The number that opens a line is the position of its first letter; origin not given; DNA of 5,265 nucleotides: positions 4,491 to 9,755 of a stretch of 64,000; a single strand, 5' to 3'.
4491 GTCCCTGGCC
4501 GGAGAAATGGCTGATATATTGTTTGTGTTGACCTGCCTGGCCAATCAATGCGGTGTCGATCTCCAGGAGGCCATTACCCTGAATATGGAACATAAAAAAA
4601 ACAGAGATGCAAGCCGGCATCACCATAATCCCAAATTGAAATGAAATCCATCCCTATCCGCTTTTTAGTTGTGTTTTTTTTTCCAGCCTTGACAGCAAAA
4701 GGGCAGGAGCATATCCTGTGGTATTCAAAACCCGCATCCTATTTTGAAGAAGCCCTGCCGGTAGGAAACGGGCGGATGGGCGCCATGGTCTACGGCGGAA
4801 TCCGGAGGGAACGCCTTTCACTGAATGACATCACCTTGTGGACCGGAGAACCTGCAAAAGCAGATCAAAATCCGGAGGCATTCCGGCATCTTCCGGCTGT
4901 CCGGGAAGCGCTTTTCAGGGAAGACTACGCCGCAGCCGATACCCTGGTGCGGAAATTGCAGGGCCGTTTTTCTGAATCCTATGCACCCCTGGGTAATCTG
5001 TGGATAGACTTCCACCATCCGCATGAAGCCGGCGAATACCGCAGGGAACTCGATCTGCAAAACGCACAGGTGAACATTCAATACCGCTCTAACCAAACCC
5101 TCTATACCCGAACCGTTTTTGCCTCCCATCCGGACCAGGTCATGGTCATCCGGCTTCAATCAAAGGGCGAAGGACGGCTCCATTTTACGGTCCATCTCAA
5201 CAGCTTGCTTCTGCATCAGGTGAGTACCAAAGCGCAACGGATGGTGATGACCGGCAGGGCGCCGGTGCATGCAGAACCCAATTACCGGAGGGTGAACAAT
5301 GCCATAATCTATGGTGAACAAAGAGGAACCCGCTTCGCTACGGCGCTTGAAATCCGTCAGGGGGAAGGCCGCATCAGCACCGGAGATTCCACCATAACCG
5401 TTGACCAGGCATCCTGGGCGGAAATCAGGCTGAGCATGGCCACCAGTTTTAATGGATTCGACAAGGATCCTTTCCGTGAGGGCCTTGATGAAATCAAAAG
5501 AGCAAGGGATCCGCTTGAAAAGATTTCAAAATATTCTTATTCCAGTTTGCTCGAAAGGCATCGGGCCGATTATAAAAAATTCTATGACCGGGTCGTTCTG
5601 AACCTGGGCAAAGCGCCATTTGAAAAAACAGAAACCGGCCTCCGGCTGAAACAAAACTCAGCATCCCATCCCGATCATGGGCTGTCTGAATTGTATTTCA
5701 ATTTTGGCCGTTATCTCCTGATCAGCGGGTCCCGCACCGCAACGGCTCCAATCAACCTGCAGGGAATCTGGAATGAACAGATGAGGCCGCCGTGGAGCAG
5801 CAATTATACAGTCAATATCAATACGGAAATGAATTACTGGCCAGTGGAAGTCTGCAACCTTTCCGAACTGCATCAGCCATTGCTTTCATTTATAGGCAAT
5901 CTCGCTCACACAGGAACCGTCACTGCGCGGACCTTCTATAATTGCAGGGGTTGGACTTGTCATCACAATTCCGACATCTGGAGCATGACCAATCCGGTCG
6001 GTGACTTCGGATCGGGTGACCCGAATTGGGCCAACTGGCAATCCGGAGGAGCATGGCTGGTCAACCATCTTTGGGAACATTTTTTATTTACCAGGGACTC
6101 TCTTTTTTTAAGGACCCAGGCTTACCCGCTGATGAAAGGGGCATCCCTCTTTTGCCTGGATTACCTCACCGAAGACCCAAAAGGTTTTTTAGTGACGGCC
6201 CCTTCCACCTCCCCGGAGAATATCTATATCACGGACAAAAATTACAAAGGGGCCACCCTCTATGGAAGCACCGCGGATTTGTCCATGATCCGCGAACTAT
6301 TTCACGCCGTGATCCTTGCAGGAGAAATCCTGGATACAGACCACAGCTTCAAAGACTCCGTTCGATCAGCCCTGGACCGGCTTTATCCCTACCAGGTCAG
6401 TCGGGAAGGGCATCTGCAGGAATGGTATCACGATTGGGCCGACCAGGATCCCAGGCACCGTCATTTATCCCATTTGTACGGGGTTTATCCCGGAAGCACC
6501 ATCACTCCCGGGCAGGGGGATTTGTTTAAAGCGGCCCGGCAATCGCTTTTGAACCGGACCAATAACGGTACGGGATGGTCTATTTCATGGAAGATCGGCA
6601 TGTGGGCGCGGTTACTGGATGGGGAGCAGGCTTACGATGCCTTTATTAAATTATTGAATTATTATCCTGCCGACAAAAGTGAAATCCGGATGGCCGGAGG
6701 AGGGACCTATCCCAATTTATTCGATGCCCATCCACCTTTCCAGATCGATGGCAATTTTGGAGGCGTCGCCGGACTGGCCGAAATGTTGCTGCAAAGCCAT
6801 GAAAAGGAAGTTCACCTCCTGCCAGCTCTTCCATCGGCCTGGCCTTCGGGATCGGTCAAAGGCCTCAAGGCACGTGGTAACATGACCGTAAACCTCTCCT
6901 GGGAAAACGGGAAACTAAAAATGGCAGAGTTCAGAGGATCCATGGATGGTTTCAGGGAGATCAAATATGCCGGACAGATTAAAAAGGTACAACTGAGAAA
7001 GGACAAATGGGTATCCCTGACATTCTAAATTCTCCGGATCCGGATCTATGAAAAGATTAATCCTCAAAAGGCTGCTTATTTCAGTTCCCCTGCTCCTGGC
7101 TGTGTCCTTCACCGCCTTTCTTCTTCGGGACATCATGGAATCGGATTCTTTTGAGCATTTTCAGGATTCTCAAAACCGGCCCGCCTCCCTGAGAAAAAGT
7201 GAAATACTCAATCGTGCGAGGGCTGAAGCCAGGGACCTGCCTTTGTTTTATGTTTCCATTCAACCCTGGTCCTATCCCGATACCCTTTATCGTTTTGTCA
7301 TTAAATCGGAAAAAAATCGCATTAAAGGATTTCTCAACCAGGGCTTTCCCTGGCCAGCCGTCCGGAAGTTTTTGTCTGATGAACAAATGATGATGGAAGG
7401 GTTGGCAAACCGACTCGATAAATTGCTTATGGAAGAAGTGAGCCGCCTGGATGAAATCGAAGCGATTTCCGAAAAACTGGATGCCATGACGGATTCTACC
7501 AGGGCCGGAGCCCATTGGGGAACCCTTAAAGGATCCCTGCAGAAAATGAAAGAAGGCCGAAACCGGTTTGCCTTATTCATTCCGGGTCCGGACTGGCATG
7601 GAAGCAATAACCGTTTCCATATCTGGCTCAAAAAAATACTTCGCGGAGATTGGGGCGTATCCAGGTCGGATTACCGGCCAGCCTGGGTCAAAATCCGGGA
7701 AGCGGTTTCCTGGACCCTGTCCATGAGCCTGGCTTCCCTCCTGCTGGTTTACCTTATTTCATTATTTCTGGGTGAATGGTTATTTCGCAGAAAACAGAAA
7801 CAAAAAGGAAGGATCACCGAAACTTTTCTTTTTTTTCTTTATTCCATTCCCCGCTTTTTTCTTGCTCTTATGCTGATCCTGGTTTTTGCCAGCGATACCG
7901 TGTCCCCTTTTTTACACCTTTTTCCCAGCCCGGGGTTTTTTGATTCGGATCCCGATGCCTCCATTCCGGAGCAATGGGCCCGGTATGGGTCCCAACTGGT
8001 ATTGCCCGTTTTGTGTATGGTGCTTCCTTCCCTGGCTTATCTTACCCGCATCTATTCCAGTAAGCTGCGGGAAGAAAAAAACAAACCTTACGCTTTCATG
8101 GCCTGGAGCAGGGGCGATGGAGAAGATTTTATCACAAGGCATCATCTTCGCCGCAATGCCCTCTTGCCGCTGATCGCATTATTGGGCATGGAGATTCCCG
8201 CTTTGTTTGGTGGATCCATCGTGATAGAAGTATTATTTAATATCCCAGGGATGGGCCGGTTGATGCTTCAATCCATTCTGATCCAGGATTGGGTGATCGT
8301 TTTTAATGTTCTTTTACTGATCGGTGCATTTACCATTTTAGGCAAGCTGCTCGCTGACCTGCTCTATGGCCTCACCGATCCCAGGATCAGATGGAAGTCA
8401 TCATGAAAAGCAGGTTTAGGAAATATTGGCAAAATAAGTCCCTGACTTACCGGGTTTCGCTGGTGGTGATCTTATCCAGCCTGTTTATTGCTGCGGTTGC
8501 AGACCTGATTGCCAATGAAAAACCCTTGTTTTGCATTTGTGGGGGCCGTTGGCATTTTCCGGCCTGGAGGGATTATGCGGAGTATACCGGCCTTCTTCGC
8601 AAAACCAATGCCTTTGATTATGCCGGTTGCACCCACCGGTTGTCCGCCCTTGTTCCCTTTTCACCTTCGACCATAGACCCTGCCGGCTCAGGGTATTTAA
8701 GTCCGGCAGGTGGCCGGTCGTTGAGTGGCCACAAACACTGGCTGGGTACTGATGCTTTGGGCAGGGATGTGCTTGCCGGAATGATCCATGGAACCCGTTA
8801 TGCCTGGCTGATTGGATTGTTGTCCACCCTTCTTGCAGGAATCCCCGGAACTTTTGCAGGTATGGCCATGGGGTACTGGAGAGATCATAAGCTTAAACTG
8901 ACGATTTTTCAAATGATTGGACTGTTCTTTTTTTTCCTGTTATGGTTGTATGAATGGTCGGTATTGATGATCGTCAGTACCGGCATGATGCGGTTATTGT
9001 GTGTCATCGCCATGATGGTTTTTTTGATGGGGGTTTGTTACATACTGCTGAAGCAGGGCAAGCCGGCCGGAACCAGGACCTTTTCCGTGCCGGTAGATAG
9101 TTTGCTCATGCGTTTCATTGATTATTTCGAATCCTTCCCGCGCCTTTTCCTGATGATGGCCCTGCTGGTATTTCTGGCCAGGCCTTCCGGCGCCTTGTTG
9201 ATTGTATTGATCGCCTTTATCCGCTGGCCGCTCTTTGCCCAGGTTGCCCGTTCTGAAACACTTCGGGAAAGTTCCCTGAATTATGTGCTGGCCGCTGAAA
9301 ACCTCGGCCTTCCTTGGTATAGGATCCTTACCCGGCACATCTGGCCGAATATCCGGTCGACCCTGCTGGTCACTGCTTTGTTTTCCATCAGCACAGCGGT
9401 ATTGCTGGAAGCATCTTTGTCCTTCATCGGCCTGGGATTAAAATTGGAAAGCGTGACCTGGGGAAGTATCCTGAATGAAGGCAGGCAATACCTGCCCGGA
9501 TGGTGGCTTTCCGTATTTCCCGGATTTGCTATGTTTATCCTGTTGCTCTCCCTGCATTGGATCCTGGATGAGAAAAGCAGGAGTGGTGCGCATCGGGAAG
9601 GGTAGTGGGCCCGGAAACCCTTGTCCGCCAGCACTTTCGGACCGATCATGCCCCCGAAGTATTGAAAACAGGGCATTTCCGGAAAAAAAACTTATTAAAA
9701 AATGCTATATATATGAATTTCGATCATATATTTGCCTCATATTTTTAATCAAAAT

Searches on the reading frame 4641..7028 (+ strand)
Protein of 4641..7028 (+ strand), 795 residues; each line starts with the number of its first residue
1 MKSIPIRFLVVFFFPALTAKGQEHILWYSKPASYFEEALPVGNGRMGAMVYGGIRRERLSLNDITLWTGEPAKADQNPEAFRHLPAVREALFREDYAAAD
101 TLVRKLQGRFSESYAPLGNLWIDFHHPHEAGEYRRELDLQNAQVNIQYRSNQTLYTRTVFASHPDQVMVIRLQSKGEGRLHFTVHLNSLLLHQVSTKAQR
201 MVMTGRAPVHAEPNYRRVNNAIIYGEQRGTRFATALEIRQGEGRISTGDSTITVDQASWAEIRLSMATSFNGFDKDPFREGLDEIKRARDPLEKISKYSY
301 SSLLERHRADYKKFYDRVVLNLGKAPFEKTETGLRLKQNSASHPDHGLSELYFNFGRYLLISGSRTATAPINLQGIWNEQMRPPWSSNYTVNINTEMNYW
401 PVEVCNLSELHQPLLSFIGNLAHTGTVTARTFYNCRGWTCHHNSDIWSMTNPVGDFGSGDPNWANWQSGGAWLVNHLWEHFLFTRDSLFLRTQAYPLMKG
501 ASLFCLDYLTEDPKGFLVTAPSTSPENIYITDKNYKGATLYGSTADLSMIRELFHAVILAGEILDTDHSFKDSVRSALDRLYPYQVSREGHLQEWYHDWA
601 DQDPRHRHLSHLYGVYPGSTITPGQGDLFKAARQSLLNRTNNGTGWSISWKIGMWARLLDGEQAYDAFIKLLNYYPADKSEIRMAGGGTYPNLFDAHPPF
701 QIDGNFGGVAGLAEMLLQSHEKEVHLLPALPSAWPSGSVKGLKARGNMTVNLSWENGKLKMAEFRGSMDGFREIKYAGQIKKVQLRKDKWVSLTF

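Call 76: search_protein_families(library=pfam, proteins=[window:4641-7028:+], max_evalue=0.00001)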
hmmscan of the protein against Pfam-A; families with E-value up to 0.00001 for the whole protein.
window:4641-7028:+ (795 aa): 3 families
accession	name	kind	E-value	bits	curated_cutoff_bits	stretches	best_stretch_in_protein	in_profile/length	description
PF22124.2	Glyco_hydro_95_cat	-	9.2e-170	565.4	27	1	299-716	1-408/408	Glycosyl hydrolase family 95 catalytic domain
PF14498.12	Glyco_hyd_65N_2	-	2.6e-67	227.7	27.7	1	26-271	1-232/234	Glycosyl hydrolase family 65, N-terminal domain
PF21307.2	Glyco_hydro_95_C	-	1.1e-20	74.3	27.6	1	718-781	1-64/94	Glycoside hydrolase family 95, C-terminal domain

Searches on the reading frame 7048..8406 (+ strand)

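Call 76: search_protein_families(library=pfam, proteins=[window:7048-8406:+], max_evalue=0.00001)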
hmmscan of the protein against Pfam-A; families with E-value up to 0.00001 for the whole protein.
window:7048-8406:+ (452 aa): 1 family
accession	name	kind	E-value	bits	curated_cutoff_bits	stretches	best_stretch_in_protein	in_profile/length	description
PF00528.27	BPD_transp_1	-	1.2e-21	77.7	26.4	1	237-448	4-183/184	Binding-protein-dependent transport system inner membrane component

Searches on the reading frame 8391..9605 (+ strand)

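Call 76: search_protein_families(library=pfam, proteins=[window:8391-9605:+], max_evalue=0.00001)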
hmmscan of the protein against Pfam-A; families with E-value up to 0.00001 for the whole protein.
window:8391-9605:+ (404 aa): 1 family
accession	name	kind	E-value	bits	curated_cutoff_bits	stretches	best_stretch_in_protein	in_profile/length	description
PF00528.27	BPD_transp_1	-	1.5e-19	70.9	26.4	1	230-392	11-175/184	Binding-protein-dependent transport system inner membrane component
